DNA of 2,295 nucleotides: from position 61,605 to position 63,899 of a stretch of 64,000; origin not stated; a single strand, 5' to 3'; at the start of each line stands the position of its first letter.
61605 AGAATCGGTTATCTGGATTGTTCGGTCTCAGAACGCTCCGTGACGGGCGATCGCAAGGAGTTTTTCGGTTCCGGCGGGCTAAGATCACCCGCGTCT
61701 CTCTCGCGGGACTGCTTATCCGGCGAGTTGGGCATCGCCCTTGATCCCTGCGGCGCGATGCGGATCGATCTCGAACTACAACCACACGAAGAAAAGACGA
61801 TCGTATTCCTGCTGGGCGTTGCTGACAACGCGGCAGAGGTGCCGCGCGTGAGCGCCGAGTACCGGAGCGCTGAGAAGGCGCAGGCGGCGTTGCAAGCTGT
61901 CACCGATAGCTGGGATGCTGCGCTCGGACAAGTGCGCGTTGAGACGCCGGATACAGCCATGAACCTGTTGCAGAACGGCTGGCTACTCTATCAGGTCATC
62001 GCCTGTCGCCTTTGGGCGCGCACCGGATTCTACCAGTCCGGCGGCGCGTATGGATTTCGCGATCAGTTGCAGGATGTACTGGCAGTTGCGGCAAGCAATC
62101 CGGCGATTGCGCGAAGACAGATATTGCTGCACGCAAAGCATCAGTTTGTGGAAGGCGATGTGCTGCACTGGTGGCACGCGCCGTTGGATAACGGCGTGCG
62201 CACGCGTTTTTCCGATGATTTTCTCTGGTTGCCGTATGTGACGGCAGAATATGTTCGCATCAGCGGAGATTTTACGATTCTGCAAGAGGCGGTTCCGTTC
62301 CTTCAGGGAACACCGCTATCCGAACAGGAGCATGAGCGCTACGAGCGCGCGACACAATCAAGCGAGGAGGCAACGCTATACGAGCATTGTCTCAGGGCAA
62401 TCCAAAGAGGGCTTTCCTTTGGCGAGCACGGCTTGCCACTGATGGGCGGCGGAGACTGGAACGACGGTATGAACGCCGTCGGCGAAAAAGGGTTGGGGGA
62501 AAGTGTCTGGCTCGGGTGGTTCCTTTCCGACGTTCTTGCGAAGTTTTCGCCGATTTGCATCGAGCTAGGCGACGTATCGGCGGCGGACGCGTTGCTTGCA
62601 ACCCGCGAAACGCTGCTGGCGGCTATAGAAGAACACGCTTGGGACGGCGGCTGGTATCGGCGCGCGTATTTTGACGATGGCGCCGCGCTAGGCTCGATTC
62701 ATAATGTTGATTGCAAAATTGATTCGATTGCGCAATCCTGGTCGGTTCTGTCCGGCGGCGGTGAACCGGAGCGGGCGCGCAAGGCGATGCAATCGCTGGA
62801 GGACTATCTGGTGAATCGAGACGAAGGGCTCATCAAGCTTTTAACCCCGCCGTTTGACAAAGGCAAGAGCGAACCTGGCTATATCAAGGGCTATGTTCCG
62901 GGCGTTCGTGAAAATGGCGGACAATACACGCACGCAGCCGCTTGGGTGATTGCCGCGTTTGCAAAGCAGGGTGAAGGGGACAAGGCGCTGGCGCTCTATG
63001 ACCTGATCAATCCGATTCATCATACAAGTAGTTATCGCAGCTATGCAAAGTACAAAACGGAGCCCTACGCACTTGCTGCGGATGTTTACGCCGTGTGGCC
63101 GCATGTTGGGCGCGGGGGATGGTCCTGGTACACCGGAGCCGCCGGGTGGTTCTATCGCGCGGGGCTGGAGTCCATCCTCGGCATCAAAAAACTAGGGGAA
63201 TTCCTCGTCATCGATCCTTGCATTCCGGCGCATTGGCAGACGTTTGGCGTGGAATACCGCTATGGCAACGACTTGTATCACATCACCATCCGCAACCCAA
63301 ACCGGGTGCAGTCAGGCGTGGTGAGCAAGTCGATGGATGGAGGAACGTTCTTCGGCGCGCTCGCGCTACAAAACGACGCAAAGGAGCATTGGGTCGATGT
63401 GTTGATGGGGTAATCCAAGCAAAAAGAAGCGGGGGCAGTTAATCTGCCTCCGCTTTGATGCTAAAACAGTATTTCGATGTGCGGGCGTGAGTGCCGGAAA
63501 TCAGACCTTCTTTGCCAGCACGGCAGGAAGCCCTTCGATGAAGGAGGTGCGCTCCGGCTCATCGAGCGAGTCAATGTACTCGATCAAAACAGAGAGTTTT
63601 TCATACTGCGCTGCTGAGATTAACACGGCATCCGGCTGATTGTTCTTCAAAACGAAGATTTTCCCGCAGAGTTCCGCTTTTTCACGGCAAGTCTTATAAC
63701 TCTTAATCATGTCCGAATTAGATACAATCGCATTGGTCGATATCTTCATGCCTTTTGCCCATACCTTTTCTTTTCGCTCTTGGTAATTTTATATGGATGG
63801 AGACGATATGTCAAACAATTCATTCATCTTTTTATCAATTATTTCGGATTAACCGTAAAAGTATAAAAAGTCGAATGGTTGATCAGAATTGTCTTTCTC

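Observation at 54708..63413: Stand-alone giant cyclic beta-1,2-glucan synthase homologue in a Gram-positive-type genome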

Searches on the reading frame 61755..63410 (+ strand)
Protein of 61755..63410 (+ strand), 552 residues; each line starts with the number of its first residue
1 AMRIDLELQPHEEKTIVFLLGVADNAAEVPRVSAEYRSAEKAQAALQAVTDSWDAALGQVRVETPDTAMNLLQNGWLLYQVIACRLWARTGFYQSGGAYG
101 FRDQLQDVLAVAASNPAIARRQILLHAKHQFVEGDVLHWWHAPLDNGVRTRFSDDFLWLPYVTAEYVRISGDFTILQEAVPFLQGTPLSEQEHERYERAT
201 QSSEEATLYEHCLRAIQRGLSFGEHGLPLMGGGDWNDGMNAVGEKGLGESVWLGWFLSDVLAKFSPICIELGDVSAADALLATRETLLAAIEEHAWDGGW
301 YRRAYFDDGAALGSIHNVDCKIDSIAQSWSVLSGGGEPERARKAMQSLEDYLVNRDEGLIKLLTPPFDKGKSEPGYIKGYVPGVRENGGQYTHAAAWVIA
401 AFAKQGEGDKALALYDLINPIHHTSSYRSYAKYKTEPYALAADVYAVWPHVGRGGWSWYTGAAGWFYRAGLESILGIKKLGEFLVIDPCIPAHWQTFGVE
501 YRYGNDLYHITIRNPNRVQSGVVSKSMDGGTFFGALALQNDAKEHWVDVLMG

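Call 26: search_solved_structures(query=window:61755-63410:+, max_evalue=1e-30, show_alignments=2)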
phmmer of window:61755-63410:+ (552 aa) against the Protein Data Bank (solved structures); distinct sequences matched with E-value up to 1e-30: 15.
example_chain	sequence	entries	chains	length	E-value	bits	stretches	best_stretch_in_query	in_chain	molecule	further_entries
8rf9_A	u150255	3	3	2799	3.6e-157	527.6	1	4-510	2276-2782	Cyclic beta 1-2 glucan synthetase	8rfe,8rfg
8rf0_A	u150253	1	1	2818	3.6e-157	527.6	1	4-510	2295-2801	Cyclic beta-(1,2)-glucan synthase NdvB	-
3qde_A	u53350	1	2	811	1.8e-67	231.4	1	4-552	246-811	Cellobiose phosphorylase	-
8ho7_A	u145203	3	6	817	1.5e-66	228.4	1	4-551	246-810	Cellobiose phosphorylase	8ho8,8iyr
8ho9_A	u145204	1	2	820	6.4e-66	226.3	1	4-552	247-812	Cellobiose phosphorylase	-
8hob_A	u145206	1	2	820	1.5e-65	225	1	4-552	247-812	Cellobiose phosphorylase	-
1v7v_A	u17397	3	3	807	4e-60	207.2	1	146-552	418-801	chitobiose phosphorylase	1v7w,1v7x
8bou_A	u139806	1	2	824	2.5e-47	164.9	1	2-535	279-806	N,N'-diacetylchitobiose phosphorylase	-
2cqs_A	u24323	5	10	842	5.9e-47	163.7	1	25-531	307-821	Cellobiose Phosphorylase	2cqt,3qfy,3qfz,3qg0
3afj_A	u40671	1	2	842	9.1e-47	163.1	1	25-531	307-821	Cellobiose Phosphorylase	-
3act_A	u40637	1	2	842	4.7e-46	160.7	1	25-531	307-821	Cellobiose Phosphorylase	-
3acs_A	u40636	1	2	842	6.8e-46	160.2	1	25-531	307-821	Cellobiose Phosphorylase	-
3s4c_A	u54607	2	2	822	2.7e-45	158.2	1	32-516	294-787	Lactose Phosphorylase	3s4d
4zle_A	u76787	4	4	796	9.6e-45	156.4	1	6-519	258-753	Putative b-glycan phosphorylase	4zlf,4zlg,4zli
3rrs_A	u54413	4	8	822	1.3e-44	155.9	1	32-516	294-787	Cellobiose phosphorylase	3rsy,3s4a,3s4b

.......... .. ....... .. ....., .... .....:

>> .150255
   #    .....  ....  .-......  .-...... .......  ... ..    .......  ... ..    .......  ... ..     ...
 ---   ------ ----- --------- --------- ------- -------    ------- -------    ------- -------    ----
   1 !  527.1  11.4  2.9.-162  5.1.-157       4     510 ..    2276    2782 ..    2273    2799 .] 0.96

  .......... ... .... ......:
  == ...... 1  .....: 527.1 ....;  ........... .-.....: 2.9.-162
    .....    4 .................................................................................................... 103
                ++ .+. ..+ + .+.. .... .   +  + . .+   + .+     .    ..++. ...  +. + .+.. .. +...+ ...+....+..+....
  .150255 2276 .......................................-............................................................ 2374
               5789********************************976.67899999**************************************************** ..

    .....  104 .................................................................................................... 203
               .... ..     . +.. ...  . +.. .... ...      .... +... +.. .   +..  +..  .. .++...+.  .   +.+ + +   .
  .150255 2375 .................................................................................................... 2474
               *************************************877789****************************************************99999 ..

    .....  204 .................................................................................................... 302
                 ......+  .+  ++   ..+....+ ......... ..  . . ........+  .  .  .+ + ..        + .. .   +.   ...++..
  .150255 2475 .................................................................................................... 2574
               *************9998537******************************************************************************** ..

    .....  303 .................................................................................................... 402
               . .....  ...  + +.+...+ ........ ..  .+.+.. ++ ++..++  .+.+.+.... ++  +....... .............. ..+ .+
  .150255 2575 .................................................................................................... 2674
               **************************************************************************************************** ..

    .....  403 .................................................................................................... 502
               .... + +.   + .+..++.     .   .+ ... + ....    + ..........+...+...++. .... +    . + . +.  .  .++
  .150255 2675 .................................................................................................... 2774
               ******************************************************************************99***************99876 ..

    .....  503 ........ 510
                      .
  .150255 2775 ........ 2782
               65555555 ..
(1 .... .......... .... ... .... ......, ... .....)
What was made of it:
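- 59526..63410 (+): GH94 phosphorylase region (aa 1607-2901). Supersandwich at 2133-2370, catalytic domain at 2402-2825, D2452 and catalytic acid D2586. Alignment to 8rf0 2295-2801 (call 26).
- The GH94 region gives 527.6 bits to 8rf0 (call 26).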

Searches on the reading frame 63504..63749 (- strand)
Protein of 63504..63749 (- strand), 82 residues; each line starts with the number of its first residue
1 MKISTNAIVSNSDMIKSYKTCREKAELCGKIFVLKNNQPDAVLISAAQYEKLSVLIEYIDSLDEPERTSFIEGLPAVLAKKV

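Call 62: search_protein_families(library=pfam, proteins=[window:63504-63749:-], max_evalue=0.01)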
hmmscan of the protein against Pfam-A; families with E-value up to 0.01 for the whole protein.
window:63504-63749:- (82 aa): 1 family
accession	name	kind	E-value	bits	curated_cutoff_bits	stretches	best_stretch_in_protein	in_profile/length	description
PF02604.26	PhdYeFM_antitox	-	0.00011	22.3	29.8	1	31-62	27-57/74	Antitoxin Phd_YefM, type II toxin-antitoxin system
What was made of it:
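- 63501..63749 (-): Convergent 82-aa gene, weakly Phd/YefM-like, syntenic with cgs in all close relatives. A functional link is not shown. Pfam PF02604, E = 1.1e-4, below the cut-off (call 62).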
